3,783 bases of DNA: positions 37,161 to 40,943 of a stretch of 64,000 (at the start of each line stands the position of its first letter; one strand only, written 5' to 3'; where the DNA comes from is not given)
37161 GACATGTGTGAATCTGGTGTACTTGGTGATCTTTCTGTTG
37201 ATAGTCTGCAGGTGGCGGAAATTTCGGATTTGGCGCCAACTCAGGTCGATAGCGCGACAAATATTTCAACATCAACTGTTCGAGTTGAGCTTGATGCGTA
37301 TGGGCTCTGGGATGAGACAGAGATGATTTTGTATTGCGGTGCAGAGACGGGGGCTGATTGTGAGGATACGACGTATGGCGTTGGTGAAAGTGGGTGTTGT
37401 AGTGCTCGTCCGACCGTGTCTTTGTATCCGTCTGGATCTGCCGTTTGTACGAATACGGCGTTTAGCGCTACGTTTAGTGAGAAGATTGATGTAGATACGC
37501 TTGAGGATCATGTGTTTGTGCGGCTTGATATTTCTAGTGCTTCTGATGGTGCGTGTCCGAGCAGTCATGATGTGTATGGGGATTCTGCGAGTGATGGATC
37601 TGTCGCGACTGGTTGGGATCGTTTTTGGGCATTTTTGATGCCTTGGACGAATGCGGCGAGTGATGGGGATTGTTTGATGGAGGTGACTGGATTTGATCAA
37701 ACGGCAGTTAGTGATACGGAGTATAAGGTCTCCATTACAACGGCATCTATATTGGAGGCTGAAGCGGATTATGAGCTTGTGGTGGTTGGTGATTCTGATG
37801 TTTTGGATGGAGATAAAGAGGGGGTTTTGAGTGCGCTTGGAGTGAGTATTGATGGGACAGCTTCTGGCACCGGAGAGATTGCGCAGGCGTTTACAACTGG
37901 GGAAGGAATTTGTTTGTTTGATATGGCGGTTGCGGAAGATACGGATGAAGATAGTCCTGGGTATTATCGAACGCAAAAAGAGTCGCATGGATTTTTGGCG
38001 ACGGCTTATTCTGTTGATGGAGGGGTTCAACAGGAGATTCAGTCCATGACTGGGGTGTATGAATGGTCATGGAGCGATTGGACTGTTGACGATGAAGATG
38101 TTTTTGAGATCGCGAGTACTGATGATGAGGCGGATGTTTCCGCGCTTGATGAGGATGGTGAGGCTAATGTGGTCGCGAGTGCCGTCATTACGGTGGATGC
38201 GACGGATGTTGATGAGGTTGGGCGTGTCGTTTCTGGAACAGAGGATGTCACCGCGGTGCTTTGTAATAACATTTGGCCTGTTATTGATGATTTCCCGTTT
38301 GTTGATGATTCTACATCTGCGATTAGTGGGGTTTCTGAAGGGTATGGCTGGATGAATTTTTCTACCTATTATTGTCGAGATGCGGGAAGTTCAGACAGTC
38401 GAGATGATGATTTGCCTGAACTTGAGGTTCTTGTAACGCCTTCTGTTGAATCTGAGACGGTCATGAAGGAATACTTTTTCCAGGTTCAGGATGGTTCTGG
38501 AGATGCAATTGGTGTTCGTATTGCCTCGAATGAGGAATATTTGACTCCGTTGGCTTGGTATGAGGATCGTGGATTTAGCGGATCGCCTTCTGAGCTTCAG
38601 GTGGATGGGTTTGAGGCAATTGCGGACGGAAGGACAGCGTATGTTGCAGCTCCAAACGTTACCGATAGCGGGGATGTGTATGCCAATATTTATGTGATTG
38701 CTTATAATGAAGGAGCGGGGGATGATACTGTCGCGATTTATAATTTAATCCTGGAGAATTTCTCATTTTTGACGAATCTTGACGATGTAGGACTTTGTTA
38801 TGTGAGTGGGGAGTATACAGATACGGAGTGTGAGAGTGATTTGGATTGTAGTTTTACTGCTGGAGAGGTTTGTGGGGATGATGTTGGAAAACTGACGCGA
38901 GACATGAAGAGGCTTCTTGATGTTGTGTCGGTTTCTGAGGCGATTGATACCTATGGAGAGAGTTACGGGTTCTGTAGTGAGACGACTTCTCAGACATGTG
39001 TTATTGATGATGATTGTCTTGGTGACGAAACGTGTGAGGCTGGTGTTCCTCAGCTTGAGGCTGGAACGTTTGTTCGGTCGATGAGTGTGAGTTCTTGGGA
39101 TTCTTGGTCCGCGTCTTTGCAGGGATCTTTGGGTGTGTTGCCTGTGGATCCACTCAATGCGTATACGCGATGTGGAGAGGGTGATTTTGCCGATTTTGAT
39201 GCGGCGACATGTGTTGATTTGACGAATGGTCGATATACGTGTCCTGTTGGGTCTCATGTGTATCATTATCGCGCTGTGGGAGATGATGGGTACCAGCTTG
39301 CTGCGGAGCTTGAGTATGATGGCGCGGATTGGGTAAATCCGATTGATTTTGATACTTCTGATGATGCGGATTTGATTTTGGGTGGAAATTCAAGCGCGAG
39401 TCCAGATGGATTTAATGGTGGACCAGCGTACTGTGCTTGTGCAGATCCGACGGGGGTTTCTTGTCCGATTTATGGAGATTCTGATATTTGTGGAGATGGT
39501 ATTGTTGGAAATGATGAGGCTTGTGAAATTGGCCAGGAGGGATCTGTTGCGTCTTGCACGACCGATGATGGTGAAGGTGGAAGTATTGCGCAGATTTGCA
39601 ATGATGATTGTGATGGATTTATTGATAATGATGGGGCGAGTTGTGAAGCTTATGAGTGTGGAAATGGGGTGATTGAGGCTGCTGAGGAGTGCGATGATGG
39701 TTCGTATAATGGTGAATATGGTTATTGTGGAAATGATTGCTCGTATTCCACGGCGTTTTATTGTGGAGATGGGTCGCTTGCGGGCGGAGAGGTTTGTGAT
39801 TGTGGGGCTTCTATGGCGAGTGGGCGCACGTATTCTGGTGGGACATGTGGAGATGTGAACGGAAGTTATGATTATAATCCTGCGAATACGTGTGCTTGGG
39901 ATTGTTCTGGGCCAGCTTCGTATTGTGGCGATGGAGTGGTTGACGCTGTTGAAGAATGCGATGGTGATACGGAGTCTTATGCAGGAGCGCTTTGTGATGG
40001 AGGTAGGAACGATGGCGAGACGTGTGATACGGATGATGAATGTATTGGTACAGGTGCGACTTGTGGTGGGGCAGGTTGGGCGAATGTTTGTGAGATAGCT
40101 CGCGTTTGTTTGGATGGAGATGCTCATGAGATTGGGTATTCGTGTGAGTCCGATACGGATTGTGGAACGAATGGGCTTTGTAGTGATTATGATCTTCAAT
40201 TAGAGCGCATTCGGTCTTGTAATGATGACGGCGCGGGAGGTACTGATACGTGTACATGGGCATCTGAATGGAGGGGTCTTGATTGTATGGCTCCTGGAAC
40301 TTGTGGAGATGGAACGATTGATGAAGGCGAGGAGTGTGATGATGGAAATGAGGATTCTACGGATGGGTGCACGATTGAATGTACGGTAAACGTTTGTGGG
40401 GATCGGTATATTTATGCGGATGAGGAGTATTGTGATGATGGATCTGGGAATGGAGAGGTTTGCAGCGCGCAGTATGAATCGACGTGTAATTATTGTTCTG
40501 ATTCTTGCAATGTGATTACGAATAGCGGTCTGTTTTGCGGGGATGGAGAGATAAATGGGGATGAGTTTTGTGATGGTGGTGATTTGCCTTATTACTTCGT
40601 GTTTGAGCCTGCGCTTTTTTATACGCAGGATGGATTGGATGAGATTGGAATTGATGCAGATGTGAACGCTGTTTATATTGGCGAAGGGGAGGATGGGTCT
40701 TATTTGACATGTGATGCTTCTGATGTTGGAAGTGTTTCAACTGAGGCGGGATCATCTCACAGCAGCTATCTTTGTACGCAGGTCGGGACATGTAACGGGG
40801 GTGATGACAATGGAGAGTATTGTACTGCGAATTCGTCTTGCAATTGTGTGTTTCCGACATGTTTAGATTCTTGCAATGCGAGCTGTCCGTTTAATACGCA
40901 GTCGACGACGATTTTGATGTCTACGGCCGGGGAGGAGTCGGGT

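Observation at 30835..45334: Five-gene cell-surface locus: two tandem giant secreted proteins plus three paralogous Ca-binding membrane proteins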

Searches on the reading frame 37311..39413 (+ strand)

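Call 39: search_protein_families(library=pfam, proteins=[window:37311-39413:+], max_evalue=1)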
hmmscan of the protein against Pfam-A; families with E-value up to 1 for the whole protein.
window:37311-39413:+ (701 aa): 2 families
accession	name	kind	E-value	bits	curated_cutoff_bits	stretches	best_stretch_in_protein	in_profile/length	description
PF13205.12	Big_5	-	0.0062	17.7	23.6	1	38-84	10-56/105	Bacterial Ig-like domain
PF23416.1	DUF7107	-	0.23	12.3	24.6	0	498-522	20-42/48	Domain of unknown function (DUF7107)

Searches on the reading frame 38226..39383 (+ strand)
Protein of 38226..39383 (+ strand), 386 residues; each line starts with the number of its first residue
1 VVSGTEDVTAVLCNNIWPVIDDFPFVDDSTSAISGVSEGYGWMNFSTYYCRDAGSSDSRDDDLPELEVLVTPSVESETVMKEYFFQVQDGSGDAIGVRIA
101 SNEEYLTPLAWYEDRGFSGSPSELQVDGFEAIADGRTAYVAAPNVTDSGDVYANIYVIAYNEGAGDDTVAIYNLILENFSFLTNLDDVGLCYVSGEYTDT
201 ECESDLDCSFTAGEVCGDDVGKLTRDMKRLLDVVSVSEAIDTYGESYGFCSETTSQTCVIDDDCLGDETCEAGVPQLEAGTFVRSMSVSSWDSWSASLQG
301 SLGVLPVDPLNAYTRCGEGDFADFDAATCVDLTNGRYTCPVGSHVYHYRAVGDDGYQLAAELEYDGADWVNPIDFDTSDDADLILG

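Call 71: search_solved_structures(query=A6, max_evalue=1)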
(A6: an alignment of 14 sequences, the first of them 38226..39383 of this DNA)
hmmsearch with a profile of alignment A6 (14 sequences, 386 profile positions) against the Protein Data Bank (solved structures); distinct sequences matched with E-value up to 1: 0.

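Call 78: search_protein_representatives(protein=window:38226-39383:+)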
Query: 386 residues. Proteins with E-value up to 0.001 (for the whole library): 1318; up to 1e-10: 1216; up to 1e-30: 400. The best 150 are listed.
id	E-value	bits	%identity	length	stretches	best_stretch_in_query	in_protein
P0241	7.7e-122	423.6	50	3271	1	2-384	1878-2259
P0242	2.2e-121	422.0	54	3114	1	2-381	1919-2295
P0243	7.1e-117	407.2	51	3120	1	1-381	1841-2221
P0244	3.1e-114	398.5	50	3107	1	2-380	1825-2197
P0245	9.5e-114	396.9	53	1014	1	1-384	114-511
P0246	4.8e-112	391.3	52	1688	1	2-381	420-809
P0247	2.0e-111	389.3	50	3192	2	2-380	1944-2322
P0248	1.4e-110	386.5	49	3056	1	2-375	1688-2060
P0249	4.5e-110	384.8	49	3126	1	3-382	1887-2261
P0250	4.8e-110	384.7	51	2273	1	2-380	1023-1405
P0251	8.3e-110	383.9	48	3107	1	2-386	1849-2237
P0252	1.2e-105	370.3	50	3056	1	2-376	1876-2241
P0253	2.0e-104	366.2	51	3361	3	2-317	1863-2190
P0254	2.1e-103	362.8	50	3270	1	2-380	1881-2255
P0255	3.4e-100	352.3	47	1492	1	3-381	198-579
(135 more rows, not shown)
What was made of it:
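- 38226..39383 (+): g2 central conserved domain (aa 1865-2250) with no known relative; signature of the giant family. 1,318 representatives at E<=1e-3, almost all in proteins of 2,800-4,550 aa (call 78).
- Family size: 1,216 clusters at 50% identity at E<=1e-10 (call 78).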

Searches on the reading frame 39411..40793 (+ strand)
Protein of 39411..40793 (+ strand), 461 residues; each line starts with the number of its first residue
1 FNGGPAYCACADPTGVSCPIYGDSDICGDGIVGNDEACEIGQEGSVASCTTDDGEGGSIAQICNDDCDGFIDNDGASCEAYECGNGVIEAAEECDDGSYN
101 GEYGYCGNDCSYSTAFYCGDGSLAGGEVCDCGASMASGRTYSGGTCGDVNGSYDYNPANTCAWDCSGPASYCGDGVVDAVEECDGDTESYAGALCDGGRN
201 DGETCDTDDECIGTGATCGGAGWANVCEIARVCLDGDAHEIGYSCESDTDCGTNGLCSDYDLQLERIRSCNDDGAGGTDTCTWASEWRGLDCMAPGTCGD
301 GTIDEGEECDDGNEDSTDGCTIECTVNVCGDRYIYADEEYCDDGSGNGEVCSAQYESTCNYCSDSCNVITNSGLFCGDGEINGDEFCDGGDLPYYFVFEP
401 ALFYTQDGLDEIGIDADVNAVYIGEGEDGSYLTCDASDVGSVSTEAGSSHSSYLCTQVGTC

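Call 39: search_protein_families(library=pfam, proteins=[window:39411-40793:+], max_evalue=1)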
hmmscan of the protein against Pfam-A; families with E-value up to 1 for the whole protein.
window:39411-40793:+ (461 aa): 1 family
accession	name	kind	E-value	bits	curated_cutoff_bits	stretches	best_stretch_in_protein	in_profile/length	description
PF13948.11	DUF4215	-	1.7e-05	25.4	27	1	297-324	20-46/47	Domain of unknown function (DUF4215)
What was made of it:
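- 39489..40583 (+): g2 Cys-rich repeat block 2: seven CGDG units. DUF4215 (call 39).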
